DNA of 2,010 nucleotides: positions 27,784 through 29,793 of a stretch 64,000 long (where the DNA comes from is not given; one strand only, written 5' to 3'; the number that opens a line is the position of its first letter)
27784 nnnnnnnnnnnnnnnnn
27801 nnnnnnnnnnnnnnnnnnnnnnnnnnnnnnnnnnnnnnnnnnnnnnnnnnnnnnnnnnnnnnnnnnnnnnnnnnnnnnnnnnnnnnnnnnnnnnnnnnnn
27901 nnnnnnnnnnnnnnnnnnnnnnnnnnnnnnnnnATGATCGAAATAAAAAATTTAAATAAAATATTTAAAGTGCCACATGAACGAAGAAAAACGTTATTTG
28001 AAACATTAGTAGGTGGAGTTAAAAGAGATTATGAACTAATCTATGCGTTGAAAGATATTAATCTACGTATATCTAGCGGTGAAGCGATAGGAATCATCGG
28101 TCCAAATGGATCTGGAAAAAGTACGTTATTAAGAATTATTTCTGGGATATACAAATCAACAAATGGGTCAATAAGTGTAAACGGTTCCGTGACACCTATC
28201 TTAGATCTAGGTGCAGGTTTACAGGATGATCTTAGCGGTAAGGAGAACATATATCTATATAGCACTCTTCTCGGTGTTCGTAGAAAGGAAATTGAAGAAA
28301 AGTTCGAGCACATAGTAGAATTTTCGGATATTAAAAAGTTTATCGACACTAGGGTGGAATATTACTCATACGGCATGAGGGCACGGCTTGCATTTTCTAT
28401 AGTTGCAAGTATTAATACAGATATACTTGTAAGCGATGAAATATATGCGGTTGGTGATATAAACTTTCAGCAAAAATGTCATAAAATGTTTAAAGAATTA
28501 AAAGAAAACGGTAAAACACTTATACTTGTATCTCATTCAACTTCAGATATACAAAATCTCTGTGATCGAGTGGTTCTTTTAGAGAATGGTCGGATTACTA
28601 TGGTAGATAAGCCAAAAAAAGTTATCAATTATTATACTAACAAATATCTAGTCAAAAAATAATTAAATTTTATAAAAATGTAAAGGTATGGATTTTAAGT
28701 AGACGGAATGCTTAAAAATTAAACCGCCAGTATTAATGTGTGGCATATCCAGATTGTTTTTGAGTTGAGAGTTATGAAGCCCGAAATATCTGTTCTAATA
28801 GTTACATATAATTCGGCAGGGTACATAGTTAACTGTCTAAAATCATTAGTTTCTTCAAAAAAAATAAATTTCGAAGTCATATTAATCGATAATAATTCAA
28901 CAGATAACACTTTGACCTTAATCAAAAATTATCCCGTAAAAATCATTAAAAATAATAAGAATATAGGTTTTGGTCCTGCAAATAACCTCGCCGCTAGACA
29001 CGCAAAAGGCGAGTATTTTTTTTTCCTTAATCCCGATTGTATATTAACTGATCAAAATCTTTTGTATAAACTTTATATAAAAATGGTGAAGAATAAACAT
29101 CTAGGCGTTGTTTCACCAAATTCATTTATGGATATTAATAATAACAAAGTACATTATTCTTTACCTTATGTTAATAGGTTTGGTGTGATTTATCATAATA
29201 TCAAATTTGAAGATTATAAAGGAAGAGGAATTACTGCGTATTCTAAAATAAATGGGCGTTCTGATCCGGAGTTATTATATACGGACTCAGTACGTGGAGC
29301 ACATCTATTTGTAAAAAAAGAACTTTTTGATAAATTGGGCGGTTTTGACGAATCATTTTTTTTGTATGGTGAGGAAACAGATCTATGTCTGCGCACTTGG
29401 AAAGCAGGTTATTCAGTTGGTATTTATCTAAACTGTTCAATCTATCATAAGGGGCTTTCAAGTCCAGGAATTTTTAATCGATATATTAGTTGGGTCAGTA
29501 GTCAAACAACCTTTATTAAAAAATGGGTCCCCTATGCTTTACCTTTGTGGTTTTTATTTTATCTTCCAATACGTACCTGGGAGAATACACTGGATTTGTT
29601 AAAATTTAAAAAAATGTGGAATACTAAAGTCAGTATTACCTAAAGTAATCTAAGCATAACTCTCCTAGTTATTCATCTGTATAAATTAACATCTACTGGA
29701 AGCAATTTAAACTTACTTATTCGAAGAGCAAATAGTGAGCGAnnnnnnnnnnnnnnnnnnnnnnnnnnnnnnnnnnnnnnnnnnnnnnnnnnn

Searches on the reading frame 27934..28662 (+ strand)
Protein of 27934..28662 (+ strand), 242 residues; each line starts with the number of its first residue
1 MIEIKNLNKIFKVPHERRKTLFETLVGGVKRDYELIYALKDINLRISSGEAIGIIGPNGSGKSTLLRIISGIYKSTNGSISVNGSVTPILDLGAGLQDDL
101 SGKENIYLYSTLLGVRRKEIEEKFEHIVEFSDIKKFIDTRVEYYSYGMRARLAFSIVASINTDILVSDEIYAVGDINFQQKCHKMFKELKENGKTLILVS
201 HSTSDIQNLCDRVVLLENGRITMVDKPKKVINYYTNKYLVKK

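Call 6: search_protein_families(library=pfam, proteins=[window:27934-28662:+], max_evalue=0.01)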
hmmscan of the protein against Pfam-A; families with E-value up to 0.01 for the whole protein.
window:27934-28662:+ (242 aa): 8 families
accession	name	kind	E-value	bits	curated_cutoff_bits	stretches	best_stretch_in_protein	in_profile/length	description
PF00005.33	ABC_tran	-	5.1e-21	76.2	25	1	39-170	1-135/137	ABC transporter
PF13304.12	AAA_21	-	3.2e-07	31.2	27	1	53-127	3-63/304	AAA domain, putative AbiEii toxin, Type IV TA system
PF02463.25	SMC_N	-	0.00027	20.9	40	0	51-68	26-43/220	RecF/RecN/SMC N terminal domain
PF13175.12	AAA_15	-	0.00039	20.6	32.1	1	39-76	14-50/374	AAA ATPase domain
PF13555.12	AAA_29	-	0.00059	20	27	1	44-66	17-39/61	P-loop containing region of AAA domain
PF09818.15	ABC_ATPase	-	0.00068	19.2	23.2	0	185-232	214-262/283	P-loop domain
PF13476.12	AAA_23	-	0.00073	20.7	27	1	41-71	14-41/201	AAA domain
PF25199.1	nSTAND_NTPase5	-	0.0087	16.3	34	0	50-67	42-59/145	Novel STAND NTPase 5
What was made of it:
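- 27934..28662 (+): Wzt-type ABC ATPase, 242 aa, nucleotide-binding domain only (no C-terminal carbohydrate-binding domain); overlaps wzm by 4 nt. Pfam ABC_tran (call 6).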

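Call 15: find_encoding_contigs(protein=window:27934-28662:+, flank=10000, max_places=8)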
Protein window:27934-28662:+ (242 aa): 1 contig read that carries it; 1 place shown.
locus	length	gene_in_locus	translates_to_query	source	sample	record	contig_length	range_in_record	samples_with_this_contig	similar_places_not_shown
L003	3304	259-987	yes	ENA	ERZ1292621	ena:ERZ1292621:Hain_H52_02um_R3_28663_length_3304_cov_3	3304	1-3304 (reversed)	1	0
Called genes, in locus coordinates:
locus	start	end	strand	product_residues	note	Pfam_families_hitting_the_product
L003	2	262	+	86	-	?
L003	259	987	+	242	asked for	PF00005:ABC_tran, PF13304:AAA_21 (weak)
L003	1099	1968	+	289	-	PF00535:Glycos_transf_2, PF10111:Glyco_tranf_2_2, PF13641:Glyco_tranf_2_3 (weak), PF02709:Glyco_transf_7C (faint)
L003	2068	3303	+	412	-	?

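Call 18: search_protein_families(library=ncbifam, proteins=[window:27934-28662:+], max_evalue=0.01)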
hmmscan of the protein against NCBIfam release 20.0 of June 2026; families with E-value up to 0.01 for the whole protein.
window:27934-28662:+ (242 aa): 190 families (the best 25 are shown)
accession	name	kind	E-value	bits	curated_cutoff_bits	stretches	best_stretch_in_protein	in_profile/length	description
NF050108.1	galactan_ABC_ATP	equivalog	1.2e-55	188.4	400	1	27-236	33-242/244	galactan export ABC transporter ATP-binding subunit Wzt/RfbE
NF010065.0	PRK13545.1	equivalog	9.4e-54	183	538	1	9-236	15-236/549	teichoic acids export protein ATP-binding subunit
NF010066.0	PRK13546.1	equivalog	3.5e-51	174.1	320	1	2-235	5-235/264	teichoic acids export ABC transporter ATP-binding subunit TagH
TIGR01188.1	drrA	subfamily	1.5e-35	123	312.45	1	32-230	2-211/302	daunorubicin resistance ABC transporter, ATP-binding protein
TIGR04521.1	ECF_ATPase_2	equivalog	1.8e-32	112.5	330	2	110-234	110-236/279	energy-coupling factor transporter ATPase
TIGR04520.1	ECF_ATPase_1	equivalog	1e-29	103.8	315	2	113-232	106-225/269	energy-coupling factor transporter ATPase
TIGR00968.1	3a0106s01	subfamily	1.2e-28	100.3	342.75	1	26-240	3-228/237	sulfate ABC transporter ATP-binding protein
NF040933.2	ABC_arch_GlcV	equivalog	1.4e-28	99.8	450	2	30-85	13-68/357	glucose ABC transporter ATP-binding protein GlcV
NF010059.0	PRK13536.1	equivalog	1.9e-28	99.2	549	1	27-232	47-263/342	nodulation factor ABC transporter ATP-binding protein NodI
TIGR03740.1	galliderm_ABC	subfamily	2e-28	99.6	309.75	1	29-228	6-209/223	lantibiotic protection ABC transporter ATP-binding subunit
NF010060.0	PRK13537.1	equivalog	7.1e-27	94.1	521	1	28-232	20-235/314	nodulation factor ABC transporter ATP-binding protein NodI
TIGR01288.1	nodI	equivalog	3.4e-26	91.9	424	1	28-232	9-224/303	nodulation factor ABC transporter ATP-binding protein NodI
NF033858.1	ABC2_perm_RbbA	equivalog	8e-26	90.2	1050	2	96-235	350-489/909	ribosome-associated ATPase/putative transporter RbbA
NF008409.0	PRK11231.1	equivalog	8.4e-26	90.9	375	2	110-232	105-227/255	Fe(3+) dicitrate ABC transporter ATP-binding protein FecE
NF043075.1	MMSYN1_0197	equivalog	3.6e-25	88.6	550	2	114-240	103-230/341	spermidine/putrescine ABC transporter ATP-binding protein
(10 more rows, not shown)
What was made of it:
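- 27934..28662 (+): Best NCBIfam hits are galactan export Wzt/RfbE (E=1e-55) and TagH, both sub-threshold (call 18).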

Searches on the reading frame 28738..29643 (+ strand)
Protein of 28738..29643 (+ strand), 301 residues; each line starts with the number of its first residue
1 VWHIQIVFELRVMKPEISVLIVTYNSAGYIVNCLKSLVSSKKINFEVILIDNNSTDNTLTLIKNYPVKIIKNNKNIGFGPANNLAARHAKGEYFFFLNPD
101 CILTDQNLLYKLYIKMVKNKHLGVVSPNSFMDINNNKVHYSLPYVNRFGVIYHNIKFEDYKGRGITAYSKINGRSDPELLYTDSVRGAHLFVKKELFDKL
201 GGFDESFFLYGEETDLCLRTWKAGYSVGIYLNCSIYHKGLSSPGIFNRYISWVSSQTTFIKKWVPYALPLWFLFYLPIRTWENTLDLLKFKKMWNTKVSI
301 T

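Call 6: search_protein_families(library=pfam, proteins=[window:28738-29643:+], max_evalue=0.01)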
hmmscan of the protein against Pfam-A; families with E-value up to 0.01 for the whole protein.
window:28738-29643:+ (301 aa): 6 families
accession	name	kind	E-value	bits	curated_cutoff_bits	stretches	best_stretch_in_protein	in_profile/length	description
PF00535.33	Glycos_transf_2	-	1.2e-27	97.3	23.3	1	18-157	1-151/168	Glycosyl transferase family 2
PF10111.15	Glyco_tranf_2_2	-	2.6e-11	44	27.3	1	19-262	2-244/276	Glycosyltransferase like family 2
PF13641.12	Glyco_tranf_2_3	-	4.2e-08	33.9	27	1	15-232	1-206/230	Glycosyltransferase like family 2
PF02709.20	Glyco_transf_7C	-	7.4e-06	26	23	1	184-231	18-66/78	N-terminal domain of galactosyltransferase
PF13632.12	Glyco_trans_2_3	-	0.00032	21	27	1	187-231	74-117/198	Glycosyl transferase family group 2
PF13712.12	Glyco_tranf_2_5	-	0.0025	18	27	1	58-230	21-180/210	Glycosyltransferase like family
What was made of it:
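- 28738..29643 (+): GT2 glycosyltransferase, 301 aa. Pfam Glycos_transf_2 E=1e-27 (call 6).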

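Call 79: search_protein_families(library=ncbifam, proteins=[window:28738-29643:+], max_evalue=0.00001)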
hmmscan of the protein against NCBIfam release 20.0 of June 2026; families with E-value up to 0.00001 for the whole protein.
window:28738-29643:+ (301 aa): 15 families
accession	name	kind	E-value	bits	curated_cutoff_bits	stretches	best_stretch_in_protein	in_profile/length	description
TIGR04283.1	glyco_like_mftF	equivalog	3.8e-16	59.3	182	1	17-108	1-90/221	TIGR04283 family arsenosugar biosynthesis glycosyltransferase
NF007482.0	PRK10073.1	equivalog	6.6e-14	51.7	423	1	14-133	5-126/334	glycosyltransferase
TIGR03965.1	mycofact_glyco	equivalog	2e-12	46.8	280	1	14-104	73-168/467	mycofactocin biosynthesis glycosyltransferase MftF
TIGR03937.1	PgaC_IcaA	equivalog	9.7e-12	44.5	422.3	1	14-128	44-162/407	poly-beta-1,6-N-acetyl-D-glucosamine synthase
NF047683.1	TeichurnBiosyTuaG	equivalog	1.3e-11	44.7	400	1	13-124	4-119/252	teichuronic acid biosynthesis protein TuaG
NF041875.1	EPS_EpsD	equivalog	3.5e-11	43.1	370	1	17-238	1-207/325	exopolysaccharide biosynthesis glycosyltransferase EpsD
NF038302.1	EPS_HpsE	equivalog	4.1e-11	42.4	300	1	16-109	2-104/307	hormogonium polysaccharide biosynthesis glycosyltransferase HpsE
NF038299.1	EPS_HpsN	equivalog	1.2e-10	40.9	425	1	15-260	1-243/317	hormogonium polysaccharide biosynthesis glycosyltransferase HpsN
TIGR01556.1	rhamnosyltran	subfamily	1.9e-10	40.4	200.55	1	22-237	1-200/281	rhamnosyltransferase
NF050819.1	PolSacchBiosHfsG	equivalog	1.4e-08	34.3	500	1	13-121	10-121/302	polysaccharide biosynthesis protein HfsG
NF050050.1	ProtGlycPglI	equivalog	6.2e-08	32.4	500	1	14-109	1-102/306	GalNAc(5)-diNAcBac-PP-undecaprenol beta-1,3-glucosyltransferase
NF053739.1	GlytfEpsEBac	equivalog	9.2e-08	31.4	450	1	15-102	1-94/265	glycosyltransferase EpsE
TIGR04195.1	S_glycosyl_SunS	equivalog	3.2e-07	29.6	350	1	13-108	55-149/421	SunS family peptide S-glycosyltransferase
NF050113.1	gal_furan_GlfT1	equivalog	1.2e-06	28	330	1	19-237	3-206/290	galactofuranosyltransferase GlfT1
TIGR03111.1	glyc2_xrt_Gpos1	hypoth_equivalog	2.6e-06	26.5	363.95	1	14-123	48-163/439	TIGR03111 family XrtG-associated glycosyltransferase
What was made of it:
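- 28738..29643 (+): Weak hits to GlfT1 and rhamnosyltransferase (call 79).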
